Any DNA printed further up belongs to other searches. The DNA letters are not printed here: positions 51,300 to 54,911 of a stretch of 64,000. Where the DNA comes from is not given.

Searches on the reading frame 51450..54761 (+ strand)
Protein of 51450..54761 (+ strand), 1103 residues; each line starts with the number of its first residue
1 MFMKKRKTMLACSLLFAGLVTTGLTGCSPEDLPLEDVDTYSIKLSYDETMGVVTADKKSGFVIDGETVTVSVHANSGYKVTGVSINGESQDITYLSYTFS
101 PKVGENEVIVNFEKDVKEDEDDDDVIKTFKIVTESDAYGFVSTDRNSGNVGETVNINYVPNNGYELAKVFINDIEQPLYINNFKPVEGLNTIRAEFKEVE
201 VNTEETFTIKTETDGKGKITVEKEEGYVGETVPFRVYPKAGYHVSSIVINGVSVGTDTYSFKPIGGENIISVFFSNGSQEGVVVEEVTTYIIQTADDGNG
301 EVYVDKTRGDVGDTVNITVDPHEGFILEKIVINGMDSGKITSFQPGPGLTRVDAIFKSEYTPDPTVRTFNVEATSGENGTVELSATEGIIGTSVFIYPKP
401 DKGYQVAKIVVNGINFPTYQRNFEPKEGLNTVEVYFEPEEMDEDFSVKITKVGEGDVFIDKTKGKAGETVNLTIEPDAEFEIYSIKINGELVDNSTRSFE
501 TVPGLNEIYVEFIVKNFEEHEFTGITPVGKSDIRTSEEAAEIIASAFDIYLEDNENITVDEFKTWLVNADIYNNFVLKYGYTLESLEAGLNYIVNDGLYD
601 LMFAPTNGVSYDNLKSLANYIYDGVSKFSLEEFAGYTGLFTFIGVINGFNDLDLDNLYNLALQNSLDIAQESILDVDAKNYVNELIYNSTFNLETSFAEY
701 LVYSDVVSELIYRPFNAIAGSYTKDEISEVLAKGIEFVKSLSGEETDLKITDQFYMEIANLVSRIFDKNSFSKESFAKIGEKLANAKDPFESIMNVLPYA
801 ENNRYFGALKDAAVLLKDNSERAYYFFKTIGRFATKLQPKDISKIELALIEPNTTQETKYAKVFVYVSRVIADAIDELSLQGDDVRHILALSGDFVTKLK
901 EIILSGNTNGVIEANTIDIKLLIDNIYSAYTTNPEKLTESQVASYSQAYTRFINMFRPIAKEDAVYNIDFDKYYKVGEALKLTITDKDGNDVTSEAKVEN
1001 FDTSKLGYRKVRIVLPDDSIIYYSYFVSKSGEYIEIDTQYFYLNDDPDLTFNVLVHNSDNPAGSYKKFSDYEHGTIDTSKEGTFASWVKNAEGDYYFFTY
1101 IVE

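Call 8: search_protein_families(library=pfam, proteins=[window:51450-54761:+], max_evalue=0.01)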
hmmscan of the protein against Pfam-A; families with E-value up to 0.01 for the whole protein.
window:51450-54761:+ (1103 aa): 1 family
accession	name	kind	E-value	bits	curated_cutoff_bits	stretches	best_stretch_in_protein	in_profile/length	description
PF18998.6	Flg_new_2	-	1.7e-13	50.8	23.6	1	48-115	8-72/73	Divergent InlB B-repeat domain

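Call 79: search_protein_families(library=ncbifam, proteins=[window:51450-54758:+], max_evalue=0.01)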
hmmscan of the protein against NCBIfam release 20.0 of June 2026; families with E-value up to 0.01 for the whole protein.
window:51450-54758:+ (1103 aa): 0 families
